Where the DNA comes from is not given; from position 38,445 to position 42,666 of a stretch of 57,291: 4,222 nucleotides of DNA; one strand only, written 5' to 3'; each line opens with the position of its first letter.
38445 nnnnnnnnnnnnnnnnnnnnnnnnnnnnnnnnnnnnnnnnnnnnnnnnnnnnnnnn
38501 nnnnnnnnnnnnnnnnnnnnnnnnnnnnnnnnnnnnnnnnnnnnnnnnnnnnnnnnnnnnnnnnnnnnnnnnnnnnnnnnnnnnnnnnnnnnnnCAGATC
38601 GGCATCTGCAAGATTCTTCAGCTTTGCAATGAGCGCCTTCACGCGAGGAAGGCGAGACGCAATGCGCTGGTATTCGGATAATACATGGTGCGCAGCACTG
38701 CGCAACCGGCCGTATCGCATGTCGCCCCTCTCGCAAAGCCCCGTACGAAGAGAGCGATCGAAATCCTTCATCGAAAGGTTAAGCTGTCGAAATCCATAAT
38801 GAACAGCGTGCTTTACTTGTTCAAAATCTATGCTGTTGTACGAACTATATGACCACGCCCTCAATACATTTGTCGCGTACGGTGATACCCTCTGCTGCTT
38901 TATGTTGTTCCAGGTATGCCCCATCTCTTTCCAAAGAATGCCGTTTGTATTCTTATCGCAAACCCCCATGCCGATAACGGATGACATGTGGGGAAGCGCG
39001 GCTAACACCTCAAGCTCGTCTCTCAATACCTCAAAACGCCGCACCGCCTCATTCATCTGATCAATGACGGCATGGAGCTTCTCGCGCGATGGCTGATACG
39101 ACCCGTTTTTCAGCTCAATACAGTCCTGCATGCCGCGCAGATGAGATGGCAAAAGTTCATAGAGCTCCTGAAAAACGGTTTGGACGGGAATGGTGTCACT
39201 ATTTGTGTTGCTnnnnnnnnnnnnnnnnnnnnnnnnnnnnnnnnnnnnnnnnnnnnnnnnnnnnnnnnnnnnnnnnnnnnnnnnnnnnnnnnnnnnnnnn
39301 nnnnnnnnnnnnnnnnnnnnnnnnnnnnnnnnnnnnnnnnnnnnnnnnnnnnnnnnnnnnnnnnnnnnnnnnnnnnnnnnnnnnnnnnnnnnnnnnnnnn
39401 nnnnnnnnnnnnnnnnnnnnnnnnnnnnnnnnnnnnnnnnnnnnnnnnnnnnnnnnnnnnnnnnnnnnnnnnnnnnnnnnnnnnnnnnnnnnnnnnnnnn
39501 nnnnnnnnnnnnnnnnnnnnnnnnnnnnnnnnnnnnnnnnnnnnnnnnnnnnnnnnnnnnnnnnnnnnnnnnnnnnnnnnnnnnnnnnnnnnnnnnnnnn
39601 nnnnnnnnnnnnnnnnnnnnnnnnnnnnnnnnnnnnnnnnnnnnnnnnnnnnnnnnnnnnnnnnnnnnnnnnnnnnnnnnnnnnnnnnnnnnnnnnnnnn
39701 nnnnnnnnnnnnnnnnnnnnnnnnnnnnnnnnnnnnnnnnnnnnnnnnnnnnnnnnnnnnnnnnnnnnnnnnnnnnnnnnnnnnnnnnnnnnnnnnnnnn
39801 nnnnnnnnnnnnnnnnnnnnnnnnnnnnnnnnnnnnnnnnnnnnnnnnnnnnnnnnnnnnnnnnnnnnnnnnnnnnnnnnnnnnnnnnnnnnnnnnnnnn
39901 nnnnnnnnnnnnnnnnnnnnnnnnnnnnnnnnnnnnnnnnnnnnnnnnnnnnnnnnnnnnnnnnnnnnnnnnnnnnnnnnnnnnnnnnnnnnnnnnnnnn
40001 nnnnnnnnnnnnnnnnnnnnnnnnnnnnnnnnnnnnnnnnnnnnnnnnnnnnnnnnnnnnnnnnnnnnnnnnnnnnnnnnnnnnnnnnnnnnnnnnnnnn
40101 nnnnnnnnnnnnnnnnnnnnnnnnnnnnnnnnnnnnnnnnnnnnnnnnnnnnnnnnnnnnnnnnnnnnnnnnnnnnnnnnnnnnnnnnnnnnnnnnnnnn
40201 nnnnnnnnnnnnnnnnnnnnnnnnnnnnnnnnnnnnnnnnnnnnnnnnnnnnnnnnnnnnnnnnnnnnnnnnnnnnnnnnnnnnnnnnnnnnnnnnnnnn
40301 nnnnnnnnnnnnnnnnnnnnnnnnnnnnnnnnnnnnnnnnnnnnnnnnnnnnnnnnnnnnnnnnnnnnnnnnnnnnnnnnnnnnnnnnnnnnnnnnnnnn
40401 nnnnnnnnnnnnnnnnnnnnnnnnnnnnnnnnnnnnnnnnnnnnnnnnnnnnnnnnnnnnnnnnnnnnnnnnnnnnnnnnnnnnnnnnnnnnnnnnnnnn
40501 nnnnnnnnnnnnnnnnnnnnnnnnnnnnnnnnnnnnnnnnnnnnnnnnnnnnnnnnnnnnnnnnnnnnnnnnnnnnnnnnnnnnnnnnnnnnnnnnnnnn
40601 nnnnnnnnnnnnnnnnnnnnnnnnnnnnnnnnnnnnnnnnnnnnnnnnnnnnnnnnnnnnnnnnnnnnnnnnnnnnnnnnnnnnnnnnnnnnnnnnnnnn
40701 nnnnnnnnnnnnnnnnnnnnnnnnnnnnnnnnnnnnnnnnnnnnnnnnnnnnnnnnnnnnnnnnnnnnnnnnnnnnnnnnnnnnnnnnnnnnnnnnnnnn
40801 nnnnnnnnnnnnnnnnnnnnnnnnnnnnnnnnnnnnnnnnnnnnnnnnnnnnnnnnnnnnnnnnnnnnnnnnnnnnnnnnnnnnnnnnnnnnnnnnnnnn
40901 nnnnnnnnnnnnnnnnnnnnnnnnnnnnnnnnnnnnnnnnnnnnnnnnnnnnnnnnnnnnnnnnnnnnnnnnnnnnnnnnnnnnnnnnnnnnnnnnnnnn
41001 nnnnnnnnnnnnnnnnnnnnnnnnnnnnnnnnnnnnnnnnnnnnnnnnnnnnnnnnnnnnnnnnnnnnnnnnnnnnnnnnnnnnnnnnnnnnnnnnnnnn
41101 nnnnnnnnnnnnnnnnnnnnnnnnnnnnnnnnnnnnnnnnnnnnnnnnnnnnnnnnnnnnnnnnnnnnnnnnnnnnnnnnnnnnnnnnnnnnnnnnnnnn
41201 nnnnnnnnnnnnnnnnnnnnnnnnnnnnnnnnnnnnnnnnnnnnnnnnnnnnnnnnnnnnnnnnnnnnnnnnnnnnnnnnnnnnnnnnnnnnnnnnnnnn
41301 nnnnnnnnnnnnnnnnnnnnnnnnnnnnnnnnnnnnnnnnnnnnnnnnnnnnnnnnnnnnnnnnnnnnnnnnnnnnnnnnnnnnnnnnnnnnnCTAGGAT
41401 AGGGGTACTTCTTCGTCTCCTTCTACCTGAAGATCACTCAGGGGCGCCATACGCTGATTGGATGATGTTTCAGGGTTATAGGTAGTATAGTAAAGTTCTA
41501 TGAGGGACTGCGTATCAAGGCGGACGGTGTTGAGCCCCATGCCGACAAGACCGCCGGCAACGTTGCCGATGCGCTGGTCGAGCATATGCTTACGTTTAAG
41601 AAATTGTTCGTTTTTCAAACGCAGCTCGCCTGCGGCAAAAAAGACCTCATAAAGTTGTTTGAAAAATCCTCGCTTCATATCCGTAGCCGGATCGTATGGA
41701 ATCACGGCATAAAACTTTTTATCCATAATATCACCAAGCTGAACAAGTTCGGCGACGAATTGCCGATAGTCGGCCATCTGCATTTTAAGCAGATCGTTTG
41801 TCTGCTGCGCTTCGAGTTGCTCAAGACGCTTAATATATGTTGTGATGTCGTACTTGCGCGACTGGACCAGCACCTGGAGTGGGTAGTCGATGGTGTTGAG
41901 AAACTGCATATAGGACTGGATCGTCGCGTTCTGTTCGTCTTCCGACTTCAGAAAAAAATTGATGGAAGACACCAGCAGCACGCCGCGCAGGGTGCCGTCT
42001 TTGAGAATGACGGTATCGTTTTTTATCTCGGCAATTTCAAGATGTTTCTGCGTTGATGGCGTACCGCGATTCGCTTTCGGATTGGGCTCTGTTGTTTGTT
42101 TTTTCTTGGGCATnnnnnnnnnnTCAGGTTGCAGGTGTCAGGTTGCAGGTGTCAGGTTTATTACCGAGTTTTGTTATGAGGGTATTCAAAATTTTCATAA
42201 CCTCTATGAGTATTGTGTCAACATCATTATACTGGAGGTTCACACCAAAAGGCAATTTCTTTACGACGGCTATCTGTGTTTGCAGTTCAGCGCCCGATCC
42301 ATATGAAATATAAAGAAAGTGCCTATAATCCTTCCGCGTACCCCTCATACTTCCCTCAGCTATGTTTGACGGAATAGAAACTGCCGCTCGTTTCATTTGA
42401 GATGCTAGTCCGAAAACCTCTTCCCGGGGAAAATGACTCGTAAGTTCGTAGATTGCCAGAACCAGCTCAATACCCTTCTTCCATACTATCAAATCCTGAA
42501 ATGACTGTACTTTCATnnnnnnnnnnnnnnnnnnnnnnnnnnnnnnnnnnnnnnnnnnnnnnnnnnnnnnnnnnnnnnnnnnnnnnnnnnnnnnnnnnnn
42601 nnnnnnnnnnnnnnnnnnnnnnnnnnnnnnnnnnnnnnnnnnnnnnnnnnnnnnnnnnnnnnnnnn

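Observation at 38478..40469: Large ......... intein inserted in the Walker A P-loop of a T4SS VirB4-like ATPase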

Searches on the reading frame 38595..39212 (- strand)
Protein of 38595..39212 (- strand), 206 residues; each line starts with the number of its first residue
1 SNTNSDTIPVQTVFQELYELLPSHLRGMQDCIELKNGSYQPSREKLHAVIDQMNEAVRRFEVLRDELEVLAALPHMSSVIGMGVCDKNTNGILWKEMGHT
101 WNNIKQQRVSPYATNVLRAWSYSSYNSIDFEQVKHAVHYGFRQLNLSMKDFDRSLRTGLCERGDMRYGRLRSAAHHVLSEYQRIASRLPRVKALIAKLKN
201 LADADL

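Call 28: search_protein_representatives(protein=window:38595-39212:-)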
Query: 206 residues. Proteins with E-value up to 0.001 (for the whole library): 13; up to 1e-10: 7; up to 1e-30: 0. The best 13 are listed.
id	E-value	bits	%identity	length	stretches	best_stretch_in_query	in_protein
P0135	4.8e-30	121.1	34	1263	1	2-206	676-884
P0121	1.1e-29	119.8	36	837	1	2-204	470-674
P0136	2.7e-29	118.6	35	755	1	2-206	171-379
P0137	7.7e-22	94.3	32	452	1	2-206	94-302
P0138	7.8e-17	78.0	30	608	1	2-206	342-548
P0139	2.6e-15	73.0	30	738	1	2-206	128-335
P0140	2.1e-11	60.2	27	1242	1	2-206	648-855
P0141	9.9e-10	54.8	26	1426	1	2-206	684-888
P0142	4.1e-08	49.5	28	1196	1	1-206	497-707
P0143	1.8e-06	44.1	39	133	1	2-81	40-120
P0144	2.8e-05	40.3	33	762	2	130-206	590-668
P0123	5.0e-05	39.4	52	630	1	2-55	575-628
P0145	1.6e-04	37.8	33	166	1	11-99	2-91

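Call 29: search_protein_families(library=pfam, proteins=[P0135, P0136, P0137, P0138, P0139, P0140, P0141, P0142, P0144, P0143], max_evalue=0.001)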
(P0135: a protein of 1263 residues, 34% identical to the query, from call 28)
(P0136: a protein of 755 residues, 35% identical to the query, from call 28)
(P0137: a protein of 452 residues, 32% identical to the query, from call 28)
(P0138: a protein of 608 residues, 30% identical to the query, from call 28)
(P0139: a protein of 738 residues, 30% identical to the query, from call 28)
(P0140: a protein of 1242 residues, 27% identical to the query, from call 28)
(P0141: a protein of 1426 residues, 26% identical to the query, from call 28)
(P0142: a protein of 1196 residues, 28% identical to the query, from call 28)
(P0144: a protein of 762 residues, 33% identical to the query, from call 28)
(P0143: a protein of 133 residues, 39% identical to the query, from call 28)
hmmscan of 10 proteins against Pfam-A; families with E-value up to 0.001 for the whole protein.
P0135 (1263 aa): 4 families
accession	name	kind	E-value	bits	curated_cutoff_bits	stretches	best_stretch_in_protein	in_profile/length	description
PF14528.11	LAGLIDADG_3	-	3.7e-21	75.6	22.5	1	574-657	2-82/82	LAGLIDADG-like domain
PF19044.6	P-loop_TraG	-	1.2e-18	67.5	25.8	1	909-1213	29-343/413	TraG P-loop domain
PF14890.11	Intein_splicing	-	6.7e-16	58.9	35.8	1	297-924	12-155/155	Intein splicing domain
PF12846.13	AAA_10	-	2e-08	34.1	27.5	1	1106-1177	221-294/362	AAA-like domain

P0136 (755 aa): 4 families
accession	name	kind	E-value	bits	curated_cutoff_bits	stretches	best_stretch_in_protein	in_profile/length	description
PF19044.6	P-loop_TraG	-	5.7e-22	78.4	25.8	1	427-713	50-348/413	TraG P-loop domain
PF14528.11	LAGLIDADG_3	-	1.9e-15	57.3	22.5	1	68-152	3-82/82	LAGLIDADG-like domain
PF12846.13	AAA_10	-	5.6e-08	32.7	27.5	1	600-672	220-294/362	AAA-like domain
PF14890.11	Intein_splicing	-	1.4e-07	31.8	35.8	1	213-419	102-155/155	Intein splicing domain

P0137 (452 aa): 2 families
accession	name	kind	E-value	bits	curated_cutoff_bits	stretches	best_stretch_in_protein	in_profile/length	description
PF14528.11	LAGLIDADG_3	-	1.5e-08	35.2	22.5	1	2-75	13-82/82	LAGLIDADG-like domain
PF14890.11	Intein_splicing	-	8.5e-07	29.3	35.8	1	258-342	114-155/155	Intein splicing domain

P0138 (608 aa): 3 families
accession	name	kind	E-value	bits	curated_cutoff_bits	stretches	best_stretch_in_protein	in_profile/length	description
PF14528.11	LAGLIDADG_3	-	4.5e-20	72.1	22.5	1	243-324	4-82/82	LAGLIDADG-like domain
PF14890.11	Intein_splicing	-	9.5e-17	61.7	35.8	1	24-587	20-155/155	Intein splicing domain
PF05204.19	Hom_end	-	1.8e-07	31.7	21.1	0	230-327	2-101/110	Homing endonuclease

P0139 (738 aa): 4 families
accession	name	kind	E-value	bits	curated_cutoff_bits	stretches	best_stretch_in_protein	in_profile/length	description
PF19044.6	P-loop_TraG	-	1.5e-21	77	25.8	1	384-663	51-345/413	TraG P-loop domain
PF14528.11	LAGLIDADG_3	-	1.4e-18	67.4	22.5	1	23-105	2-82/82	LAGLIDADG-like domain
PF14890.11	Intein_splicing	-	1.4e-06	28.6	35.8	1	184-374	95-155/155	Intein splicing domain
PF12846.13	AAA_10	-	3.3e-05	23.5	27.5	0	375-627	35-296/362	AAA-like domain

P0140 (1242 aa): 5 families
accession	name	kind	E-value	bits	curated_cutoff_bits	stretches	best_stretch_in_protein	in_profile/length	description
PF19044.6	P-loop_TraG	-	4.7e-23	81.9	25.8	1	905-1187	52-349/413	TraG P-loop domain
PF14528.11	LAGLIDADG_3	-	1.1e-21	77.3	22.5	1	547-630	2-82/82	LAGLIDADG-like domain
PF14890.11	Intein_splicing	-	1e-16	61.5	35.8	1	339-894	31-155/155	Intein splicing domain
PF12846.13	AAA_10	-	2.3e-05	24.1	27.5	0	895-1153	35-302/362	AAA-like domain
PF05204.19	Hom_end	-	0.00019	21.9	21.1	0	541-630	7-98/110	Homing endonuclease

P0141 (1426 aa): 4 families
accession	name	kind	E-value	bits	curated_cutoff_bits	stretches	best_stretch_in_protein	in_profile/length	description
PF14528.11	LAGLIDADG_3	-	3.3e-22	79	22.5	2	584-663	4-82/82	LAGLIDADG-like domain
PF19044.6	P-loop_TraG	-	4.4e-21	75.4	25.8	1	927-1214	42-343/413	TraG P-loop domain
PF14890.11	Intein_splicing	-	5.3e-20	72.2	35.8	1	300-927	2-155/155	Intein splicing domain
PF12846.13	AAA_10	-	8.8e-08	32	27.5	1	1104-1189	219-301/362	AAA-like domain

P0142 (1196 aa): 5 families
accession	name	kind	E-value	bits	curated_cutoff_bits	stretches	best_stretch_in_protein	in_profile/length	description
PF14528.11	LAGLIDADG_3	-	2.6e-22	79.3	22.5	1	392-474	2-78/82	LAGLIDADG-like domain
PF14890.11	Intein_splicing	-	9.8e-14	51.9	35.8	1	86-746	5-155/155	Intein splicing domain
PF01935.23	DUF87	-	1.4e-08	35.5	23.2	1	39-85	1-46/220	Helicase HerA, central domain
PF12846.13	AAA_10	-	9.4e-07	28.6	27.5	0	947-1029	227-316/362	AAA-like domain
PF01580.24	FtsK_SpoIIIE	-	8.4e-05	22.6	24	0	47-76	27-55/221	FtsK/SpoIIIE family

P0144 (762 aa): 3 families
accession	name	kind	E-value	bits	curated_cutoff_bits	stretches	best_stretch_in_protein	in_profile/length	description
PF14528.11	LAGLIDADG_3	-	4.9e-16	59.2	22.5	1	387-465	6-82/82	LAGLIDADG-like domain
PF14890.11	Intein_splicing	-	1.5e-15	57.8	35.8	1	113-707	19-155/155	Intein splicing domain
PF19044.6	P-loop_TraG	-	3e-05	23.3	25.8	1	684-760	21-95/413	TraG P-loop domain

P0143 (133 aa): 0 families

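Call 47: predict_structure(alignment_id=A2)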
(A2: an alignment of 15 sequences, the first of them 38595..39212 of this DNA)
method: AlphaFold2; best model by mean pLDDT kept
length: 206 residues; sequences in the alignment: 15
mean_pLDDT: 91.4   pTM: 0.84
mean pLDDT of the five models: 91.4, 91.1, 91.0, 90.3, 90.2
residues with pLDDT >= 90: 167; 70-90: 29; 50-70: 6; < 50: 4
segments of 3 or more residues with pLDDT < 50: 1-4
pLDDT, mean of each block of 10 residues (from residue 1): 57 94 88 91 92 94 94 95 95 97 95 96 90 95 93 90 92 97 96 95 78
secondary structure, 60 per line:
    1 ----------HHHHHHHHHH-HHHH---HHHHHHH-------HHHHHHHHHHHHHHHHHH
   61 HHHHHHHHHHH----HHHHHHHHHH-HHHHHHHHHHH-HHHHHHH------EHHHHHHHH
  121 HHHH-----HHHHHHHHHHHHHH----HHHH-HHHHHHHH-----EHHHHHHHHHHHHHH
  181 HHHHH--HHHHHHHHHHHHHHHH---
elements in order: H11-20 H22-25 H29-35 H43-71 H76-85 H87-97 H99-105 H113-124 H130-143 H148-151 H153-160 H167-185 H188-203

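Call 51: fold_search(model_id=the predicted structure, library=pdb)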
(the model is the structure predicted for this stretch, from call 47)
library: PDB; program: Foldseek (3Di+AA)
matches with E <= 10: 226; with E <= 0.001: 0
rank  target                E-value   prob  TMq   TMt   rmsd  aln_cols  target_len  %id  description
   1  5vju                  2.6e-01  0.28  0.22  0.22  22.8       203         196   14  De Novo Photosynthetic Reaction Center Protein Variant Equipped with His-Tyr H-bond, Heme B, and Cd(II) ions (released 2018-04-25)
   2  8d9p                  4.3e-01  0.15  0.18  0.18  21.2       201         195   14  De Novo Photosynthetic Reaction Center Protein Equipped with Heme B and Mn(II) cations (released 2022-09-28)
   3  8d9o                  8.0e-01  0.11  0.18  0.19  21.2       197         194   14  De Novo Photosynthetic Reaction Center Protein in Apo-State (released 2022-09-28)
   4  6wtu_J                8.4e-01  0.06  0.14  0.11  26.6       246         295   11  Plasmodium vivax reticulocyte binding protein 2b (PvRBP2b) bound to human monoclonal antibody 273264 (released 2021-01-27)
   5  5vjs                  8.8e-01  0.10  0.17  0.18  21.7       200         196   15  De Novo Photosynthetic Reaction Center Protein Equipped with Heme B, a synthetic Zn porphyrin, and Zn(II) cations (released 2018-04-25)
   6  3o1h_A                9.7e-01  0.06  0.15  0.12  19.6       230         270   16  Crystal Structure of the TorS sensor domain - TorT complex in the presence of TMAO (released 2011-12-21)
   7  5cwj                  1.3e+00  0.08  0.15  0.18  22.5       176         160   10  Crystal structure of de novo designed helical repeat protein DHR49 (released 2015-12-16)
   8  8e0n_C                1.6e+00  0.11  0.22  0.25  20.4       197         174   14  Homotrimeric variant of tcTRP9, BGL18 (released 2023-04-12)
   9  4tql_A                1.6e+00  0.06  0.17  0.16  26.8       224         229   14  Computationally designed three helix bundle (released 2014-10-15)
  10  8gl3                  1.7e+00  0.06  0.16  0.17  23.9       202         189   10  De novo design of monomeric helical bundles for pH-controlled membrane lysis (released 2023-09-06)
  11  8s2p_BBB              1.8e+00  0.06  0.17  0.19  24.5       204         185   10  Crystal structure of Borrelia burgdorferi paralogous family 12 outer surface protein BBH37 (space group p21) (released 2025-03-05)
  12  5cwl_A                1.8e+00  0.04  0.13  0.15  22.9       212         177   11  Crystal structure of de novo designed helical repeat protein DHR54 (released 2015-12-16)
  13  3o1j_A                1.8e+00  0.04  0.14  0.12  20.2       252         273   13  Crystal Structure of the TorS sensor domain - TorT complex in the absence of isopropanol (released 2011-12-21)
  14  6bpc_A                1.9e+00  0.06  0.18  0.14  24.7       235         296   10  Plasmodium vivax reticulocyte binding protein 2b (PvRBP2b) bound to monoclonal antibody 4F7 (released 2018-06-20)
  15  7zqy_B                2.1e+00  0.09  0.21  0.24  16.1       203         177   12  Chaetomium thermophilum Rad50 Zn hook (released 2022-12-28)
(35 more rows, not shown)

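Call 53: search_protein_families(library=pfam, alignment_id=A2, max_evalue=10)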
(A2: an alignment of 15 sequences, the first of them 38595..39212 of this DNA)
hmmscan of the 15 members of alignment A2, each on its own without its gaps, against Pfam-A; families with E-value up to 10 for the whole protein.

A. member 1, window:38595-39212:- (206 aa): 2 families
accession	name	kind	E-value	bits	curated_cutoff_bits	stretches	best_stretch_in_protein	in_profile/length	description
PF08656.15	DASH_Dad3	-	0.036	14.5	23.1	1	175-200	6-31/76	DASH complex subunit Dad3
PF06419.17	COG6_N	-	0.072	13.7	27.4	1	175-203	29-57/114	Conserved oligomeric complex COG6, N-terminal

B. families by the number of members that match (of 15 scanned): 26 families (the first 25 are shown)
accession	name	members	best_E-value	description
PF01381.28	HTH_3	2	0.00068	Helix-turn-helix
PF19679.4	DUF6181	1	0.0074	Family of unknown function (DUF6181)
PF23793.1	LysC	1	0.016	Rz1-like lysis system protein LysC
PF19269.4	Anticodon_2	1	0.026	Anticodon binding domain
PF06632.17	XRCC4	1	0.027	XRCC4 N-terminal domain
PF15397.11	DUF4618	1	0.029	Domain of unknown function (DUF4618)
PF18284.7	DNA_meth_N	1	0.032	DNA methylase N-terminal domain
PF08656.15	DASH_Dad3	1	0.036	DASH complex subunit Dad3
PF10186.14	ATG14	1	0.04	Vacuolar sorting 38 and autophagy-related subunit 14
PF08988.15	T3SS_needle_E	1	0.051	Type III secretion system, cytoplasmic E component of needle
PF08542.16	Rep_fac_C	1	0.069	Replication factor C C-terminal domain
PF06419.17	COG6_N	1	0.072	Conserved oligomeric complex COG6, N-terminal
PF11083.13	Relaxase_C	1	0.075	C-terminal helical hairpin domain from relaxase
PF10862.14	FcoT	1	0.09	FcoT-like thioesterase domain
PF21109.2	Stonustoxin_helical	1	0.095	Stonustoxin helical domain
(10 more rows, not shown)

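Call 56: fold_search(model_id=the predicted structure, library=viral)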
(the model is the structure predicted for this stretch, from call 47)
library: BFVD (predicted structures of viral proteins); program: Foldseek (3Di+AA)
matches with E <= 10: 156; with E <= 0.001: 0
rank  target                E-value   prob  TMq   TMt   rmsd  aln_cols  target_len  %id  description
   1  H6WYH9                4.6e-01  0.11  0.18  0.16  21.8       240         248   11  Tail related protein [Hafnia phage Enc34]
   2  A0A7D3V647            8.1e-01  0.08  0.16  0.15  25.8       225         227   11  Uncharacterized protein [Fadolivirus FV1/VV64]
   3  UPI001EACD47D         1.1e+00  0.08  0.18  0.16  20.4       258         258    9  (no name look-up for this kind of identifier)
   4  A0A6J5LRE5            1.1e+00  0.05  0.15  0.12  28.8       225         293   11  Phage head morphogenesis domain containing protein [uncultured Caudovirales phage]
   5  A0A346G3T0            1.4e+00  0.10  0.21  0.25  21.4       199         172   11  (no name in the UniProt tables at hand)
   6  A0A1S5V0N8            1.4e+00  0.06  0.17  0.09  16.1       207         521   13  (no name in the UniProt tables at hand)
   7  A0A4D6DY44            1.5e+00  0.09  0.21  0.17  19.0       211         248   13  Uncharacterized protein [Edwardsiella phage pEt-SU]
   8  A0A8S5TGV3            1.7e+00  0.05  0.17  0.06  27.8       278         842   12  Uncharacterized protein [Myoviridae sp. ctIty1]
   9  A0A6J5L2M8            1.9e+00  0.06  0.15  0.14  23.3       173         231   13  DNA transfer protein [uncultured Caudovirales phage]
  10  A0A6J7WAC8            2.0e+00  0.08  0.23  0.11  18.3       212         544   14  Uncharacterized protein [uncultured Caudovirales phage]
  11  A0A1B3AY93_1          2.1e+00  0.03  0.14  0.03  25.2       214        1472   12  Tape measure protein [Gordonia phage Bantam]
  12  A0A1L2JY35            2.2e+00  0.18  0.30  0.37  12.6       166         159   11  Uncharacterized protein [Aeribacillus phage AP45]
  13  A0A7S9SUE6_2          2.4e+00  0.04  0.18  0.05  25.6       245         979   11  Uncharacterized protein [Virus NIOZ-UU157]
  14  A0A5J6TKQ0            2.4e+00  0.02  0.11  0.13  22.0       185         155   12  (no name in the UniProt tables at hand)
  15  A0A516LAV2            2.6e+00  0.04  0.15  0.17  20.0       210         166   12  (no name in the UniProt tables at hand)
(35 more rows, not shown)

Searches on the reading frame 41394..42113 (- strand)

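Call 8: search_protein_families(library=pfam, proteins=[window:41394-42113:-], max_evalue=0.01)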
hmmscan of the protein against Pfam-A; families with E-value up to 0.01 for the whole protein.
window:41394-42113:- (239 aa): 1 family
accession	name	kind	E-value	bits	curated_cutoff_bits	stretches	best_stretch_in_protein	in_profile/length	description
PF00265.24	TK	-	0.0071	16.6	20.6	0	92-161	61-130/176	Thymidine kinase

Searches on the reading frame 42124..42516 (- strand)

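Call 8: search_protein_families(library=pfam, proteins=[window:42124-42516:-], max_evalue=0.01)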
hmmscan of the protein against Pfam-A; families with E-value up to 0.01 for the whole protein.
window:42124-42516:- (130 aa): 2 families
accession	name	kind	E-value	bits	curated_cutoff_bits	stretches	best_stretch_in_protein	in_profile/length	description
PF05635.17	23S_rRNA_IVP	-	1.6e-34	118.7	33.8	1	7-111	1-105/106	23S rRNA-intervening sequence protein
PF22296.2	bAvd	-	0.0029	18.5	40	1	10-114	2-104/107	bAvd-like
